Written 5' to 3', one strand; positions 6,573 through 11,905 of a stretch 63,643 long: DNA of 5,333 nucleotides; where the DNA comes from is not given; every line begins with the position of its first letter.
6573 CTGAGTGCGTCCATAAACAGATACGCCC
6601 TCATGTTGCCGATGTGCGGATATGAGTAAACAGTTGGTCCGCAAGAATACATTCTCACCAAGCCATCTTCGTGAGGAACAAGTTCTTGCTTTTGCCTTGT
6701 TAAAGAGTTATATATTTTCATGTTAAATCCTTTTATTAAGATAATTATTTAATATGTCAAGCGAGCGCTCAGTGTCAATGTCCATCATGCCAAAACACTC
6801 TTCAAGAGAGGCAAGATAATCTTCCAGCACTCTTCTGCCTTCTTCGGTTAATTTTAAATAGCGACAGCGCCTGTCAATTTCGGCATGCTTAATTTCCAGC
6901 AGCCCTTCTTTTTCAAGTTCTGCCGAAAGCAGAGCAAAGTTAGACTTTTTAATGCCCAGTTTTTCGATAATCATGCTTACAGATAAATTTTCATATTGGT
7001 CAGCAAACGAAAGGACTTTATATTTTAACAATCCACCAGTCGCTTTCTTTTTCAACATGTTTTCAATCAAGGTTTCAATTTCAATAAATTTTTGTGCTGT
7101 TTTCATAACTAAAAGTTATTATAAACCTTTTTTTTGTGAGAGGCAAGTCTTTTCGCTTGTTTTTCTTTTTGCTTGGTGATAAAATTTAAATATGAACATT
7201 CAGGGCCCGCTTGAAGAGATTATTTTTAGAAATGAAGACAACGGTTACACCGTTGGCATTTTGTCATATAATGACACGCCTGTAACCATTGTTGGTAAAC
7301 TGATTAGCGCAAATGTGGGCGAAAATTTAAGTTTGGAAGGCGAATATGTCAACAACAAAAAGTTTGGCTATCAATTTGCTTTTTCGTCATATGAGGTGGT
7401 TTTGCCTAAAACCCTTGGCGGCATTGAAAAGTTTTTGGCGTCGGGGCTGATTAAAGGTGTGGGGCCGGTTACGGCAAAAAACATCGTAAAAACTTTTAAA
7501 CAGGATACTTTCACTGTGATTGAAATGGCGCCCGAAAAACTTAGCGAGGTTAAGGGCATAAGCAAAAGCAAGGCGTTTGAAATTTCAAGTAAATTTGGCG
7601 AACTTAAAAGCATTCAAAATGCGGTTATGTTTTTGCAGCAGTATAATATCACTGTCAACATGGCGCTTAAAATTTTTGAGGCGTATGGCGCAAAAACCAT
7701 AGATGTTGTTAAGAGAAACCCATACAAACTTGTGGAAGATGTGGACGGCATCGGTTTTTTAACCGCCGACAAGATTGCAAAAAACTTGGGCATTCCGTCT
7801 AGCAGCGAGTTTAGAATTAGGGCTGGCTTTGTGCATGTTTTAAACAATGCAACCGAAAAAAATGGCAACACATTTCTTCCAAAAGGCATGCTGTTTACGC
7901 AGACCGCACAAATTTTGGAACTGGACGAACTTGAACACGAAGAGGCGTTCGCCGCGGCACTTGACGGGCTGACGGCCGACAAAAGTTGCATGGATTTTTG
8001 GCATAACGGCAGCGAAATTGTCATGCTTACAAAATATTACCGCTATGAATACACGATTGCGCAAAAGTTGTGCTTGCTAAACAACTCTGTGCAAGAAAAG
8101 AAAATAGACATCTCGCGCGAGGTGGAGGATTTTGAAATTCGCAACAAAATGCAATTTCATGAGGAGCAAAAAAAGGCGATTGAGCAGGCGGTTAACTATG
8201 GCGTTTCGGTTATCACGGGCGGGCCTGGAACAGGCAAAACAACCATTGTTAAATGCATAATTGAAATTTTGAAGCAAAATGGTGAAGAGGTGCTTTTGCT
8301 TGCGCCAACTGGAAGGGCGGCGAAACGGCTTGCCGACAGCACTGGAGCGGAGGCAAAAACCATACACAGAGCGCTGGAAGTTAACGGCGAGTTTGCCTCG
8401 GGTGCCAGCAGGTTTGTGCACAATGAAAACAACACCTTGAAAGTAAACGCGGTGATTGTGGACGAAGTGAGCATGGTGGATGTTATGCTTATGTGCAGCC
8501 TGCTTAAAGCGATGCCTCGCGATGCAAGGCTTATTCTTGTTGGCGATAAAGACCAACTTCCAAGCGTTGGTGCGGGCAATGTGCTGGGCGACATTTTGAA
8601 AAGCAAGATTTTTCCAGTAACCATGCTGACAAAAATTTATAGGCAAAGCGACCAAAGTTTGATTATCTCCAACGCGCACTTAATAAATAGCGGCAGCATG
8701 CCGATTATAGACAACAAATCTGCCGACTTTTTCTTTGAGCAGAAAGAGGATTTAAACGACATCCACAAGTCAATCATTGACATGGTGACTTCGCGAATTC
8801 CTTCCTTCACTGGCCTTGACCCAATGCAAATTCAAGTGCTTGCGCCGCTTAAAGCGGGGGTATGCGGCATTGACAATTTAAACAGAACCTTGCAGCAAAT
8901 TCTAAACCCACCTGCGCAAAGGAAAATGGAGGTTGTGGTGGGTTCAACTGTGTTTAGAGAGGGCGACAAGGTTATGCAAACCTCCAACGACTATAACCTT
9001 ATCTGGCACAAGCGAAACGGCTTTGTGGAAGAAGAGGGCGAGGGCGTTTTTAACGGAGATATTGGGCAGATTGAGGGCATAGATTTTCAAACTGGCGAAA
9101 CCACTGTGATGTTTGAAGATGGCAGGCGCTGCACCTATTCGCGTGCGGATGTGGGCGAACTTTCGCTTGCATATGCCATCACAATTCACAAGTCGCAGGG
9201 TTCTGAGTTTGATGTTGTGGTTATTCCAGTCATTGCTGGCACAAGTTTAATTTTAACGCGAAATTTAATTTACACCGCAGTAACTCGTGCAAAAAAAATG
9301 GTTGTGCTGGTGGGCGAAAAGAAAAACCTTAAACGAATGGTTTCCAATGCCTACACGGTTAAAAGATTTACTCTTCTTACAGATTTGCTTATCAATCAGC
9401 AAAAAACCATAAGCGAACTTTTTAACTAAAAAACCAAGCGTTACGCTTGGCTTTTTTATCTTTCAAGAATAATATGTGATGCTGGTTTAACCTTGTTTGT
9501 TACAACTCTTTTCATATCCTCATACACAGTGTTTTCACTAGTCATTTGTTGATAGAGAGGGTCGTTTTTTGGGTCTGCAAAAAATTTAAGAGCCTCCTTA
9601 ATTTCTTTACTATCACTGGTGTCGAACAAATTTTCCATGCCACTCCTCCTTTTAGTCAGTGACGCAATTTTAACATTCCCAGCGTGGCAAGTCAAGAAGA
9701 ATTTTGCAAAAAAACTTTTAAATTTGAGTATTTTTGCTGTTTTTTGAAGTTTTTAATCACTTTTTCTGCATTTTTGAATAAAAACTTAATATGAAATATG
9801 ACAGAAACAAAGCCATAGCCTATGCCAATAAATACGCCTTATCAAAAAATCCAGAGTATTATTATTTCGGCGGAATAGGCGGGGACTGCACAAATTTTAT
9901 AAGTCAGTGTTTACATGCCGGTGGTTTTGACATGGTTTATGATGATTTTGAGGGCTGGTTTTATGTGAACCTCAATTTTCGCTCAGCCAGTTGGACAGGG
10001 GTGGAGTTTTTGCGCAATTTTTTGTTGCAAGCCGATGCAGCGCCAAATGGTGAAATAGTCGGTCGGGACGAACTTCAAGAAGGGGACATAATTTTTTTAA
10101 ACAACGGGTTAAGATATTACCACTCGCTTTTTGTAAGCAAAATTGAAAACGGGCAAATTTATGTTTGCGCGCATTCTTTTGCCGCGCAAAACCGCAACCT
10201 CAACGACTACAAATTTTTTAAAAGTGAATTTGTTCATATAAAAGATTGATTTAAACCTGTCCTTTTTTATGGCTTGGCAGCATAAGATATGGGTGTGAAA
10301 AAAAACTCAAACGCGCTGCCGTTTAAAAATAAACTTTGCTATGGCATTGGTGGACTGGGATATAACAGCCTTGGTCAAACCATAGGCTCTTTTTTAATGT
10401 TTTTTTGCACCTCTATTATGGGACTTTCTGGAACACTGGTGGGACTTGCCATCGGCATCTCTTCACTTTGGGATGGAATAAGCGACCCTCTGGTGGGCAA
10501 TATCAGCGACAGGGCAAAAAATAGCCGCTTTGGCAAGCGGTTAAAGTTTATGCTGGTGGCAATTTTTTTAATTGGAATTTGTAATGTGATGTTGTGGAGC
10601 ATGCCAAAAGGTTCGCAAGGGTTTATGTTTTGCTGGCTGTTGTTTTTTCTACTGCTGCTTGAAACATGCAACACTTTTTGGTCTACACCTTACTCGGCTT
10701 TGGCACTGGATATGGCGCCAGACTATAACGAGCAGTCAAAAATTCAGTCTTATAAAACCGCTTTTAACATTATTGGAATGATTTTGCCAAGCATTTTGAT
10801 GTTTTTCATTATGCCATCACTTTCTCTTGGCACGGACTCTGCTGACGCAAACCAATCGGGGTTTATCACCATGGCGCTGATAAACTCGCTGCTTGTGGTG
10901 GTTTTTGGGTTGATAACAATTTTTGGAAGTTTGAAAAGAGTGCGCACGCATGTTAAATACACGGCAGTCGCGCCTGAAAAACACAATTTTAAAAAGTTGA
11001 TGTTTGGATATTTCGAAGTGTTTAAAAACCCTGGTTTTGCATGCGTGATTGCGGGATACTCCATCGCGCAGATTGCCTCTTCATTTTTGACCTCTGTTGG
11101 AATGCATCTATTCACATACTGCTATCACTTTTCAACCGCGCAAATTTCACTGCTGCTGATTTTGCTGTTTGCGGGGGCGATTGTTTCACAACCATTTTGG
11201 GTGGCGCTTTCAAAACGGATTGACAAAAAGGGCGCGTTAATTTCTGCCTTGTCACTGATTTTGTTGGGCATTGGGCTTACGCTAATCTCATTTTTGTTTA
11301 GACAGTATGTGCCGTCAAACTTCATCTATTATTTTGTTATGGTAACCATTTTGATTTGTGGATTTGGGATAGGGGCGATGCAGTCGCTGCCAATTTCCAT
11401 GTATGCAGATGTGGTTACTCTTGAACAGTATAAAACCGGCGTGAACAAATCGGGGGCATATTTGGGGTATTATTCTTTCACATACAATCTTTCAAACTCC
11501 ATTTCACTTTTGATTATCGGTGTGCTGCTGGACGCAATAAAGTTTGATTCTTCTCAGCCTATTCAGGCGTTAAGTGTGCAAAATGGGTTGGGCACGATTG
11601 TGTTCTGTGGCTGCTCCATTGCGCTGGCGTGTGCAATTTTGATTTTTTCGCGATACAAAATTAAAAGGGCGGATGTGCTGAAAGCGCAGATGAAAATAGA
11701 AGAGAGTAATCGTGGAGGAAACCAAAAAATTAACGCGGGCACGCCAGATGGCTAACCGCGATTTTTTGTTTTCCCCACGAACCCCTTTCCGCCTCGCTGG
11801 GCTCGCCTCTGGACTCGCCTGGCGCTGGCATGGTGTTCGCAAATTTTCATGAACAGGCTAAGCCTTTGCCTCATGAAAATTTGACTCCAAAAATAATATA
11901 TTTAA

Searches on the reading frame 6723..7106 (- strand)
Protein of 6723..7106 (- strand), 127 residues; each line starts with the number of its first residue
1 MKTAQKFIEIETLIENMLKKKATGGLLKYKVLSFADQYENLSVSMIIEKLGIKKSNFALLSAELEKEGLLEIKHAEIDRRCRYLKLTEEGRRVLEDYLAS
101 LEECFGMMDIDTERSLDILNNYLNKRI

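Call 37: search_protein_families(library=pfam, proteins=[window:6723-7106:-], max_evalue=0.001)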
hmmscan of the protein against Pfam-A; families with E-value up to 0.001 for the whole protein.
window:6723-7106:- (127 aa): 2 families
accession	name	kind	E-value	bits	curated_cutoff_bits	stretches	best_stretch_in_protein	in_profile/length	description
PF01047.28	MarR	-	5.6e-06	26.6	24.6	1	28-81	5-58/59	MarR family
PF13601.12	HTH_34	-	1.8e-05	25.3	27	1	30-103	4-78/80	Winged helix DNA-binding domain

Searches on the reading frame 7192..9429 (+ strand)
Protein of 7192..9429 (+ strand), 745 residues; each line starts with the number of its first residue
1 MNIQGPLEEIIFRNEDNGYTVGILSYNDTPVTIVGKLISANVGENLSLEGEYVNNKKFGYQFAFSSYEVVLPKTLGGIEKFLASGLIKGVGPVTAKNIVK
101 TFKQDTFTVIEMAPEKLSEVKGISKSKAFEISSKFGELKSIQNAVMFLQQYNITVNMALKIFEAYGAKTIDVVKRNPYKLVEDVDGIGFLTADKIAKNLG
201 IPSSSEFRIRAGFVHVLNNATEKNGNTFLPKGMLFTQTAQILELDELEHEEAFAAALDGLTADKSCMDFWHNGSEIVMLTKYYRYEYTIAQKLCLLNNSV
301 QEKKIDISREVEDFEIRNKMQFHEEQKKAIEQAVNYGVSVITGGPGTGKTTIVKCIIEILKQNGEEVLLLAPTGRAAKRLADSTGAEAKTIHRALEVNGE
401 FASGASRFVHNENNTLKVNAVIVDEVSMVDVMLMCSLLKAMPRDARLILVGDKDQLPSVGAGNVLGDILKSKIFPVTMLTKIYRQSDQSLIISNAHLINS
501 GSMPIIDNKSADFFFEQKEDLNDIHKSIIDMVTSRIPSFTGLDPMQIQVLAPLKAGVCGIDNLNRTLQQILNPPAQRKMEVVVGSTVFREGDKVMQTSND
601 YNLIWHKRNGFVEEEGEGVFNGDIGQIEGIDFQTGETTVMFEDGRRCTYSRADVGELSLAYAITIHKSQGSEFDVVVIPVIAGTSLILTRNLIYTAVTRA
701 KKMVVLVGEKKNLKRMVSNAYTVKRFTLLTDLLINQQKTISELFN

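Call 37: search_protein_families(library=pfam, proteins=[window:7192-9429:+], max_evalue=0.001)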
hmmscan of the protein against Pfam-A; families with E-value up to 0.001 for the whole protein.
window:7192-9429:+ (745 aa): 22 families
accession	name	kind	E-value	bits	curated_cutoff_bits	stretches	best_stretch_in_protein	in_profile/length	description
PF13245.12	AAA_19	-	1.7e-45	154.9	25.1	1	326-460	1-133/134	AAA domain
PF13604.12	AAA_30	-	7.6e-44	150.2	27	1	323-504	3-174/191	AAA domain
PF14490.11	HHH_RecD2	-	2.6e-36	123.9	27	1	139-228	3-92/92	ATP-dependent RecD2 DNA helicase HHH domain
PF18335.7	SH3_13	-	2.7e-22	78.8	41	1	563-641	1-65/65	ATP-dependent RecD-like DNA helicase SH3 domain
PF23139.1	OB_YrrC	-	5.4e-20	71.5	27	1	2-72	3-76/76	ATP-dependent DNA helicase YrrC, OB-fold domain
PF13538.12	UvrD_C_2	-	3.4e-18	65.7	27.4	1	659-707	1-52/52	UvrD-like helicase C-terminal domain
PF13086.12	AAA_11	-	1.7e-12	48.1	27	1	322-377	2-65/257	AAA domain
PF01443.25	Viral_helicase1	-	1.4e-10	41.9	21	1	638-706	161-226/228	Viral superfamily 1 RNA helicase core domain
PF14520.12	HHH_5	-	1e-08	36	27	1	87-128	7-48/57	Helix-hairpin-helix domain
PF05970.20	PIF1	-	1e-08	35.5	25.9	1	323-439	3-124/223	PIF1-like helicase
PF00580.27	UvrD-helicase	-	1.6e-05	25.1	23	1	324-383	3-64/271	UvrD/REP helicase N-terminal domain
PF05127.21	NAT10_TcmA_helicase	-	2.1e-05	24.9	22.7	1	340-442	1-114/176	RNA cytidine acetyltransferase NAT10/TcmA, helicase domain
PF09848.15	SLFN-g3_helicase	-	3.1e-05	23.9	24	0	338-425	3-87/354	Schlafen group 3, DNA/RNA helicase domain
PF02689.20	Herpes_Helicase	-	3.8e-05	22.3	27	0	657-722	727-790/808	Helicase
PF02562.22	PhoH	-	0.00013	21.9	27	0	324-386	7-71/205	PhoH-like protein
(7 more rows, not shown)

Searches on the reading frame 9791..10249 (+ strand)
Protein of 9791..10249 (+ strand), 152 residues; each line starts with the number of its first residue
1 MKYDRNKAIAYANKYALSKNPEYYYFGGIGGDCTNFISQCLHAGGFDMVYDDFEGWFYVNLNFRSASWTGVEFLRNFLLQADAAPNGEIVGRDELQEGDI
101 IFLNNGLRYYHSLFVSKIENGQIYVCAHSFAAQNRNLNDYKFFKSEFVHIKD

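Call 37: search_protein_families(library=pfam, proteins=[window:9791-10249:+], max_evalue=0.001)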
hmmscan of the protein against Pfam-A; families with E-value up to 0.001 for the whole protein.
window:9791-10249:+ (152 aa): 2 families
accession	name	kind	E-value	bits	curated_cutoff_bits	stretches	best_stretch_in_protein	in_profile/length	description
PF12671.13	Amidase_6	-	1.4e-29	103.7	23.2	1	2-138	1-150/163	Putative amidase domain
PF05257.22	CHAP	-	0.00083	20.2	26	0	25-126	3-78/81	CHAP domain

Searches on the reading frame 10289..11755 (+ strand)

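Call 37: search_protein_families(library=pfam, proteins=[window:10289-11755:+], max_evalue=0.001)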
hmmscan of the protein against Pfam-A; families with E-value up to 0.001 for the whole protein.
window:10289-11755:+ (488 aa): 2 families
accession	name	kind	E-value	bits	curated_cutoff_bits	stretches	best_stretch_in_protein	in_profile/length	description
PF13347.12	MFS_2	-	1.5e-62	212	27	1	17-460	1-427/427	MFS/sugar transport protein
PF07690.21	MFS_1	-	5.9e-27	94.9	33.4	2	27-406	9-346/347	Major Facilitator Superfamily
